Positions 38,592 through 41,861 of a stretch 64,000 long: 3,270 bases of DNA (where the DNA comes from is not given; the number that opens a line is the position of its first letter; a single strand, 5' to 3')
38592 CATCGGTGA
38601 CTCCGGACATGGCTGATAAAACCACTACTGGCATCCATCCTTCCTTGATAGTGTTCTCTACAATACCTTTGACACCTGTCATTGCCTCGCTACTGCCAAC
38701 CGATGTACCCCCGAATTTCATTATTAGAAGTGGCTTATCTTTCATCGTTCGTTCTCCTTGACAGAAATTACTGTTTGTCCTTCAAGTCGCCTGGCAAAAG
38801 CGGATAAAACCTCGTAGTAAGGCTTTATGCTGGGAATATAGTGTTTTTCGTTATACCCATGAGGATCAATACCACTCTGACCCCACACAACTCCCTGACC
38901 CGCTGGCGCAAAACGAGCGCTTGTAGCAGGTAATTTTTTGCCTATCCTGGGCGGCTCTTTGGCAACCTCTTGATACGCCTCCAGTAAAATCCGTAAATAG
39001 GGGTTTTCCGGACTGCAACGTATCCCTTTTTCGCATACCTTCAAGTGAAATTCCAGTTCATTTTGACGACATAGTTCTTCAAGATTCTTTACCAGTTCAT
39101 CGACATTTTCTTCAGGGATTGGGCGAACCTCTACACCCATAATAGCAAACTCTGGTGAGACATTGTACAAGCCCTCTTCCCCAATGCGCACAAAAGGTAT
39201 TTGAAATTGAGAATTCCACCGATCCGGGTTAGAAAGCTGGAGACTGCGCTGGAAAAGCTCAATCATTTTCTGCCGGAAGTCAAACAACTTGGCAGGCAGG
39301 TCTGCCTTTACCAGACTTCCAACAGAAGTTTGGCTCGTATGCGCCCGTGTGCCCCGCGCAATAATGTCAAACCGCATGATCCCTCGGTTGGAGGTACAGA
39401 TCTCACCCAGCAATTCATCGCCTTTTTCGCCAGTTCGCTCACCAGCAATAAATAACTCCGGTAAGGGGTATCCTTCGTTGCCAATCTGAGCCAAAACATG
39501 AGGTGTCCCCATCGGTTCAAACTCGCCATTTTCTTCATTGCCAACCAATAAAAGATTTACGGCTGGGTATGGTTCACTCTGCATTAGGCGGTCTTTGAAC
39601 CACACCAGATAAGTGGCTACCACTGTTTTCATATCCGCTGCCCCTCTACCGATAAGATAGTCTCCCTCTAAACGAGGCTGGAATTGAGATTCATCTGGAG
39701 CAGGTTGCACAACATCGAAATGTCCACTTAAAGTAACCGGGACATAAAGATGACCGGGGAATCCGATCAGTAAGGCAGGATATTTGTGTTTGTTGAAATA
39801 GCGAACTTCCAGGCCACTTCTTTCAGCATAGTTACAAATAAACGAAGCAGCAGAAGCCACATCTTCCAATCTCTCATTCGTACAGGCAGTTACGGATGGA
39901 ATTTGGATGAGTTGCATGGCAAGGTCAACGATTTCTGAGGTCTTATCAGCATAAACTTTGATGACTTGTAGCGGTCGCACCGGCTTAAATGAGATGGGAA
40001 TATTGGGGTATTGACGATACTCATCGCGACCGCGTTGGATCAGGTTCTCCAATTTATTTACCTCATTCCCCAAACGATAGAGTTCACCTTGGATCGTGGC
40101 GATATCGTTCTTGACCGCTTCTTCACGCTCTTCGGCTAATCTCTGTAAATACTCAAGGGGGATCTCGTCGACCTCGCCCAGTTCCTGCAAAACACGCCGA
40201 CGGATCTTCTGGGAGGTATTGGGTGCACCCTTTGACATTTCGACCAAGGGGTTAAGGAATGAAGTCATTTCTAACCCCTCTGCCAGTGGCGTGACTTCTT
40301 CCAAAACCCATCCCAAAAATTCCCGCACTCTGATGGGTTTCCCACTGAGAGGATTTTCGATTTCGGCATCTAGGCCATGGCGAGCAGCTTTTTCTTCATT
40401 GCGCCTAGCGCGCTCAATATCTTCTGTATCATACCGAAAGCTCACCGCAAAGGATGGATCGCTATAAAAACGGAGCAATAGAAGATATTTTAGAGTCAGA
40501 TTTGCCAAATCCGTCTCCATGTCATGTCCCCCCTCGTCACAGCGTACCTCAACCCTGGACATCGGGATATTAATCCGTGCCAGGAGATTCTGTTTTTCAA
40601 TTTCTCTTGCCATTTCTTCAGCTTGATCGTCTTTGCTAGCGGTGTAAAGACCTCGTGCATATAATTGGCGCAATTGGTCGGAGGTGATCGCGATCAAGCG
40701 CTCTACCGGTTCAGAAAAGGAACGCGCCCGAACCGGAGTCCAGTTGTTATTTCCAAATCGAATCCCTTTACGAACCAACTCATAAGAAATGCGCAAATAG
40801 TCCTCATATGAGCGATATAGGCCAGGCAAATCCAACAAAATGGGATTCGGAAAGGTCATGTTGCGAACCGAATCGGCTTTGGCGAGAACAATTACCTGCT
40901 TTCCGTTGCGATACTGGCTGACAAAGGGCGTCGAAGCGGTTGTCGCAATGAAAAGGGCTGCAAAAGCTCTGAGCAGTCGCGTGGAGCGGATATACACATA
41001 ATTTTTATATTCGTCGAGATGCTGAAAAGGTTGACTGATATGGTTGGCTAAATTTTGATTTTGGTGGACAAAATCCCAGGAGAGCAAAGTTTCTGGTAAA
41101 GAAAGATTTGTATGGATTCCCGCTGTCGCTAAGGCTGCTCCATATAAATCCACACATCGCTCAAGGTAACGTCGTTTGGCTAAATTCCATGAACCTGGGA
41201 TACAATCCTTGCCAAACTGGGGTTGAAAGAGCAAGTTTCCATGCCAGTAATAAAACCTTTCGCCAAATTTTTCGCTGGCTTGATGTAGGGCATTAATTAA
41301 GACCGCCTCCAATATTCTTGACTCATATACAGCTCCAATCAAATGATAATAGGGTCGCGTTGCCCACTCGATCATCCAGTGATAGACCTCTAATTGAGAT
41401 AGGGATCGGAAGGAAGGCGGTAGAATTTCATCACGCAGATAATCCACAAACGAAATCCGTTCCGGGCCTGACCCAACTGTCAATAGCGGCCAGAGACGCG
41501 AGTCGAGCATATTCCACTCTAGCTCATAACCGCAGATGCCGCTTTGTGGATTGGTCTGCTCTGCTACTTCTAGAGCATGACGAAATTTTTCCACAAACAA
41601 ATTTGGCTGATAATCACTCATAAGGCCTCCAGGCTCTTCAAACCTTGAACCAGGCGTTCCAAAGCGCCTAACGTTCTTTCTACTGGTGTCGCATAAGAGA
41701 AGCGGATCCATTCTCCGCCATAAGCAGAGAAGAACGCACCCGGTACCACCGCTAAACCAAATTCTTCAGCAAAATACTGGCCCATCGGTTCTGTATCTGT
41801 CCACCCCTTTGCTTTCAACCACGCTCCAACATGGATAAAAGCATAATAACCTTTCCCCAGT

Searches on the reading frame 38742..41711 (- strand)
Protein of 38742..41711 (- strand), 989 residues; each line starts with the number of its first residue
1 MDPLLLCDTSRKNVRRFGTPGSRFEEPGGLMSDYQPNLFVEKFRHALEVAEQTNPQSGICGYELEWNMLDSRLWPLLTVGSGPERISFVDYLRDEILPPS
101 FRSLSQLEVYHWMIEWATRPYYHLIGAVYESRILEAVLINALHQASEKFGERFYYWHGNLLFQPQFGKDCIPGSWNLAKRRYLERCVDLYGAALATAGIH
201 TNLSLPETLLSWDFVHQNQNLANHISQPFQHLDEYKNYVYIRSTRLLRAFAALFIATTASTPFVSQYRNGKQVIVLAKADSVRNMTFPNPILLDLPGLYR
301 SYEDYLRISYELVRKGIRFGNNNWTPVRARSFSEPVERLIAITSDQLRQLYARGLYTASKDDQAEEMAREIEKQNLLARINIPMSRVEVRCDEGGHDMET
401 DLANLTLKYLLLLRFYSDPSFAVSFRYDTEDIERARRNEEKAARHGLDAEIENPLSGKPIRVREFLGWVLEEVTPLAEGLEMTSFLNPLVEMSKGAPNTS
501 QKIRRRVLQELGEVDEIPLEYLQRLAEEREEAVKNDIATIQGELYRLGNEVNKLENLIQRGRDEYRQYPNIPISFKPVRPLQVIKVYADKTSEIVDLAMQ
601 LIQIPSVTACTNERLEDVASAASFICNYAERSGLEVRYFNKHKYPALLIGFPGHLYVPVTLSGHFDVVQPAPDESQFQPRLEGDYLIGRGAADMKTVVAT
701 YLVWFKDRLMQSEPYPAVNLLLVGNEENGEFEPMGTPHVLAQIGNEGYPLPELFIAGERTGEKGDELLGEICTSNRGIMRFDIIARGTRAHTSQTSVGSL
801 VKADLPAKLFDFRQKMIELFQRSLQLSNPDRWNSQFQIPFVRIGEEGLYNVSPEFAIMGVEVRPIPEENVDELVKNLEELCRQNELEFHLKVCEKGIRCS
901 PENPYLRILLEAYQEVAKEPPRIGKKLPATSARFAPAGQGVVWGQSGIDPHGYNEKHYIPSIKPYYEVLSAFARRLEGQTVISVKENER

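Call 4: search_protein_families(library=pfam, proteins=[window:38742-41711:-])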
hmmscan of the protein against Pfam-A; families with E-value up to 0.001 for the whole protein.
window:38742-41711:- (989 aa): 2 families
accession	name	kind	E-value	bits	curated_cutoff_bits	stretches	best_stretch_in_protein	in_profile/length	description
PF01546.33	Peptidase_M20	-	2.7e-14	54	24.6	1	661-974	2-205/206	Peptidase family M20/M25/M40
PF07687.19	M20_dimer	-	0.00055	20.3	21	0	774-885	2-103/107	Peptidase dimerisation domain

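Call 7: search_protein_families(library=ncbifam, proteins=[window:38742-41711:-])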
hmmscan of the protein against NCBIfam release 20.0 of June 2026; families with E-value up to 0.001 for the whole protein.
window:38742-41711:- (989 aa): 27 families (the best 25 are shown)
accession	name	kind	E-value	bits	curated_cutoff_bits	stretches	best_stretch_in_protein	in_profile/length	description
NF009557.0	PRK13009.1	equivalog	7.2e-24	84.6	284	1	592-973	3-371/377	succinyl-diaminopimelate desuccinylase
NF006399.0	PRK08651.1-2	equivalog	1.3e-23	83.7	381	1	592-888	4-301/405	succinyl-diaminopimelate desuccinylase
TIGR01910.1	DapE-ArgE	subfamily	1.8e-23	83.4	217.6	1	595-968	1-373/373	ArgE/DapE family deacylase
TIGR01246.1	dapE_proteo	equivalog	2.6e-17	62.9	361.8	1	595-969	2-363/370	succinyl-diaminopimelate desuccinylase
NF005710.0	PRK07522.1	subfamily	1.8e-16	60.3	412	1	591-888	7-291/391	acetylornithine deacetylase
NF006365.0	PRK08588.1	subfamily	1.7e-13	50.7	289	1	646-916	54-316/383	succinyl-diaminopimelate desuccinylase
NF006326.0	PRK08554.1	equivalog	1.3e-12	47.3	354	1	587-759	4-172/446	peptidase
TIGR01900.1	dapE-gram_pos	equivalog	1.9e-12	46.8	304.2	1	658-916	59-293/351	succinyl-diaminopimelate desuccinylase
NF006400.0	PRK08651.1-3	equivalog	5.4e-12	45.2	374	1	659-920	86-347/410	succinyl-diaminopimelate desuccinylase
NF010589.0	PRK13983.1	equivalog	3.7e-11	42.6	333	1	583-960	5-393/409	M20 family metallo-hydrolase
NF005913.0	PRK07906.1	subfamily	1.9e-10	39.9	382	1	588-730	11-159/442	hypothetical protein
TIGR01892.1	AcOrn-deacetyl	equivalog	1.1e-08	34.6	297.7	1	657-890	60-281/365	acetylornithine deacetylase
NF005914.0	PRK07907.1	subfamily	2.9e-08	33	300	1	589-729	15-161/456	hypothetical protein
TIGR01902.1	dapE-lys-deAc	subfamily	1.1e-07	31.5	163.1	1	619-920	17-278/340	N-acetyl-ornithine/N-acetyl-lysine deacetylase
NF006596.0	PRK09133.1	subfamily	1.1e-07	30.8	349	1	590-732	36-182/474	hypothetical protein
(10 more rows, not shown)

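Call 41: find_homologous_proteins(query=window:38742-41711:-, max_evalue=1e-10)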
Query window:38742-41711:- (989 aa): 1543 proteins with E <= 1e-10 among 8000 candidates; the best 120 are listed.
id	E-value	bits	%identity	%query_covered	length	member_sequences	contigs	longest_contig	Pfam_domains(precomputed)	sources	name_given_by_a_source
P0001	0.0e+0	2133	95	97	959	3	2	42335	PF01546.34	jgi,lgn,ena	-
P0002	0.0e+0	2125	95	97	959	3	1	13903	PF01546.34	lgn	-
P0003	0.0e+0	2101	94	97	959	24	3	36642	PF01546.34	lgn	-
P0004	0.0e+0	2020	90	97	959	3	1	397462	PF01546.34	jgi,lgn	jgi:succinyl-diaminopimelate desuccinylase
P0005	0.0e+0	1990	88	97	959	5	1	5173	PF01546.34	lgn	-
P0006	0.0e+0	1983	88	97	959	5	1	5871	PF01546.34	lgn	-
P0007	0.0e+0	1966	87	96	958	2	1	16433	PF01546.34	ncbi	-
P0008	0.0e+0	1931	86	97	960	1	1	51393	PF01546.34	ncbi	ncbi:MAG: hypothetical protein Kow0088_08490 [Anaerolineales bacterium]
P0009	0.0e+0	1710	76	96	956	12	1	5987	PF01546.34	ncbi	-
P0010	0.0e+0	1672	74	96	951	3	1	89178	PF01546.34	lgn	-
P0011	0.0e+0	1662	74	96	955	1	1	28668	PF01546.34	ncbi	ncbi:MAG: M20 family metallopeptidase [Anaerolineales bacterium]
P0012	0.0e+0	1657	73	96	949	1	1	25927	PF01546.34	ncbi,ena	-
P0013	0.0e+0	1650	73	97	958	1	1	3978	PF01546.34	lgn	-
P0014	0.0e+0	1455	84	75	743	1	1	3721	PF01546.34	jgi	-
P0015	0.0e+0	1313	62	96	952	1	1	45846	PF01546.34,PF04107.19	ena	-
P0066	0.0e+0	1252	59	95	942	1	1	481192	PF01546.34,PF04107.19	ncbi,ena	-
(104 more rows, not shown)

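Call 42: find_encoding_contigs(protein=P0066, flank=10000, max_places=2)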
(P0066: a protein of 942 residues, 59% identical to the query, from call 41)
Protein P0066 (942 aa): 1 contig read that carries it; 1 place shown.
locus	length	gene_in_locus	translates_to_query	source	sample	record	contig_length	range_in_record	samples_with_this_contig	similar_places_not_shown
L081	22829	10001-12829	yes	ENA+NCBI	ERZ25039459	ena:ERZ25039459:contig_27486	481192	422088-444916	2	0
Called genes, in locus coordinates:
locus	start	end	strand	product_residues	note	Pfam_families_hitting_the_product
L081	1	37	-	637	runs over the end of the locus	PF02129:Peptidase_S15 (faint), PF20434:BD-FAE, PF00561:Abhydrolase_1 (weak), PF12146:Hydrolase_4 (faint), PF00326:Peptidase_S9, PF01738:DLH (weak)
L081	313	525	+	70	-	PF00313:CSD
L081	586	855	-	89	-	-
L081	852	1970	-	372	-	PF02540:NAD_synthase (faint), PF03054:tRNA_Me_trans, PF20259:tRNA_Me_trans_M, PF20258:tRNA_Me_trans_C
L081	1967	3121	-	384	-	PF00266:Aminotran_5, PF01212:Beta_elim_lyase (weak)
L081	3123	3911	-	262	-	PF00756:Esterase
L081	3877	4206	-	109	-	-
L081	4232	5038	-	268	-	PF02655:ATP-grasp_3 (weak), PF02786:CPSase_L_D2 (faint)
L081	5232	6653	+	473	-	PF02878:PGM_PMM_I, PF02879:PGM_PMM_II, PF02880:PGM_PMM_III, PF00408:PGM_PMM_IV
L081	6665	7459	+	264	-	PF01026:TatD_DNase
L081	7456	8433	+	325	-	PF00348:polyprenyl_synt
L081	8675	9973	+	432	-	PF00155:Aminotran_1_2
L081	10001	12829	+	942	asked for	PF04107:GCS2, PF01546:Peptidase_M20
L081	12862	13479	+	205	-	PF01810:LysE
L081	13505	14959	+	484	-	PF00696:AA_kinase, PF22468:ACT_9, PF13840:ACT_7, PF01842:ACT (weak), PF22468:ACT_9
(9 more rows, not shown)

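Call 43: find_encoding_contigs(protein=P0004, flank=10000, max_places=2)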
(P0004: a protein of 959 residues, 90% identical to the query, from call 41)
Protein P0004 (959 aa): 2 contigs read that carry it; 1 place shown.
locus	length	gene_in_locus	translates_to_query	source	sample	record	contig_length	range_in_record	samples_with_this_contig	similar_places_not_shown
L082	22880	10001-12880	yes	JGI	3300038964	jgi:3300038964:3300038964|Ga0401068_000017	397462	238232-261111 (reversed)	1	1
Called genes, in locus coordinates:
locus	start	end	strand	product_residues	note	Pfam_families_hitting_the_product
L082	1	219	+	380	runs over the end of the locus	PF00465:Fe-ADH, PF13685:Fe-ADH_2 (weak), PF25137:ADH_Fe_C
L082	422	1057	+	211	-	PF01386:Ribosomal_L25p, PF14693:Ribosomal_TL5_C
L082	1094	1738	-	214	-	PF00293:NUDIX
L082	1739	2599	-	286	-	PF14801:TrmI-like_N, PF08704:GCD14, PF01135:PCMT, PF08241:Methyltransf_11 (faint), PF13649:Methyltransf_25 (weak), PF13847:Methyltransf_31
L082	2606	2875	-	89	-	-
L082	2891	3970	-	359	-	PF02540:NAD_synthase (weak), PF03054:tRNA_Me_trans, PF20259:tRNA_Me_trans_M, PF20258:tRNA_Me_trans_C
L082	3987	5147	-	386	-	PF00266:Aminotran_5, PF01212:Beta_elim_lyase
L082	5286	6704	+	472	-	PF02878:PGM_PMM_I, PF02879:PGM_PMM_II, PF02880:PGM_PMM_III, PF00408:PGM_PMM_IV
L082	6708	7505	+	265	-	PF01026:TatD_DNase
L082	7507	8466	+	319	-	PF00348:polyprenyl_synt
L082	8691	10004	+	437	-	PF00155:Aminotran_1_2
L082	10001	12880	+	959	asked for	PF01546:Peptidase_M20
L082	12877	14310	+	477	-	PF00696:AA_kinase, PF22468:ACT_9, PF13840:ACT_7, PF01842:ACT, PF22468:ACT_9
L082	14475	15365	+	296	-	PF02574:S-methyl_trans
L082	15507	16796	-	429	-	PF13393:tRNA-synt_His, PF00587:tRNA-synt_2b, PF03129:HGTP_anticodon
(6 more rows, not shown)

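Call 45: search_solved_structures(query=window:38742-41711:-, max_evalue=0.001)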
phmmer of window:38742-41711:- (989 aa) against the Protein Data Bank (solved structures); distinct sequences matched with E-value up to 0.001: 9.
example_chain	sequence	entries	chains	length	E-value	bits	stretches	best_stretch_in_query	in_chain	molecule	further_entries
2rb7_A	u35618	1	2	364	1.8e-16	62.5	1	592-979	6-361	Peptidase, M20/M25/M40 family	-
7uoi_A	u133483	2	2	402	6.5e-08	34.2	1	659-955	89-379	succinyl-diaminopimelate desuccinylase | Probable succinyl-diaminopimelate desuccinylase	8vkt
1vgy_A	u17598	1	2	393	2.6e-06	28.9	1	639-797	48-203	succinyl-diaminopimelate desuccinylase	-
4o23_A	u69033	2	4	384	3.2e-06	28.6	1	658-797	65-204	Succinyl-diaminopimelate desuccinylase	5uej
4ppz_A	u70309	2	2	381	3.4e-06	28.5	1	658-797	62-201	Succinyl-diaminopimelate desuccinylase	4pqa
3tx8_A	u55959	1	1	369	3.6e-05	25.1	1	595-880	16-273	Succinyl-diaminopimelate desuccinylase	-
5vo3_A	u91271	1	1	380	6.5e-05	24.2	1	593-794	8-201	Succinyl-diaminopimelate desuccinylase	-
3ic1_A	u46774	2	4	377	7.6e-05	24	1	594-795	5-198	Succinyl-diaminopimelate desuccinylase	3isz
3ct9_A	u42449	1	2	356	0.00084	20.6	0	590-794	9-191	Acetylornithine deacetylase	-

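Call 78: search_solved_structures(query=A5, max_evalue=1)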
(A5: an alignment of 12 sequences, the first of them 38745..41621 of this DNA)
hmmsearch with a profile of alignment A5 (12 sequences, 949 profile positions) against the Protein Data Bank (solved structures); distinct sequences matched with E-value up to 1: 27.
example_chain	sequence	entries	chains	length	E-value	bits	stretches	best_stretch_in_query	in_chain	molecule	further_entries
2rb7_A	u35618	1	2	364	1.8e-26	95.7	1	558-943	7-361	Peptidase, M20/M25/M40 family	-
7uoi_A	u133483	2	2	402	4.9e-11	44.7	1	555-937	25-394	succinyl-diaminopimelate desuccinylase | Probable succinyl-diaminopimelate desuccinylase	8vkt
1vgy_A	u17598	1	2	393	2.3e-09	39.1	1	620-762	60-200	succinyl-diaminopimelate desuccinylase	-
4o23_A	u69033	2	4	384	2.6e-09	38.9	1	621-762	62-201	Succinyl-diaminopimelate desuccinylase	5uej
4ppz_A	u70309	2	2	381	2.9e-09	38.8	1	621-762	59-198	Succinyl-diaminopimelate desuccinylase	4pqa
8f8o_A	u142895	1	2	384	1.7e-08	36.3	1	625-939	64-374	Succinyl-diaminopimelate desuccinylase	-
7t1q_A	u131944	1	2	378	2.7e-08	35.6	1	625-935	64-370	Succinyl-diaminopimelate desuccinylase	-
5vo3_A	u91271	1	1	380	2.9e-08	35.5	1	558-762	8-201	Succinyl-diaminopimelate desuccinylase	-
3ic1_A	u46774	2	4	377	3.6e-08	35.2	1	558-762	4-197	Succinyl-diaminopimelate desuccinylase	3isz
4h2k_A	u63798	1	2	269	9.9e-08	33.7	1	558-714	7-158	Succinyl-diaminopimelate desuccinylase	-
7lgp_A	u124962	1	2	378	2.1e-07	32.6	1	624-762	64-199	Succinyl-diaminopimelate desuccinylase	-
3tx8_A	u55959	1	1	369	1.1e-06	30.3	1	612-842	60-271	Succinyl-diaminopimelate desuccinylase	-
4onw_A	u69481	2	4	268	6.7e-06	27.7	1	625-711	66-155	Succinyl-diaminopimelate desuccinylase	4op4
3pfe_A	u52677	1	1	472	1.6e-05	26.4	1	557-742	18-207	Succinyl-diaminopimelate desuccinylase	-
1q7l_A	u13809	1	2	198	0.00014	23.3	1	585-699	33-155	Aminoacylase-1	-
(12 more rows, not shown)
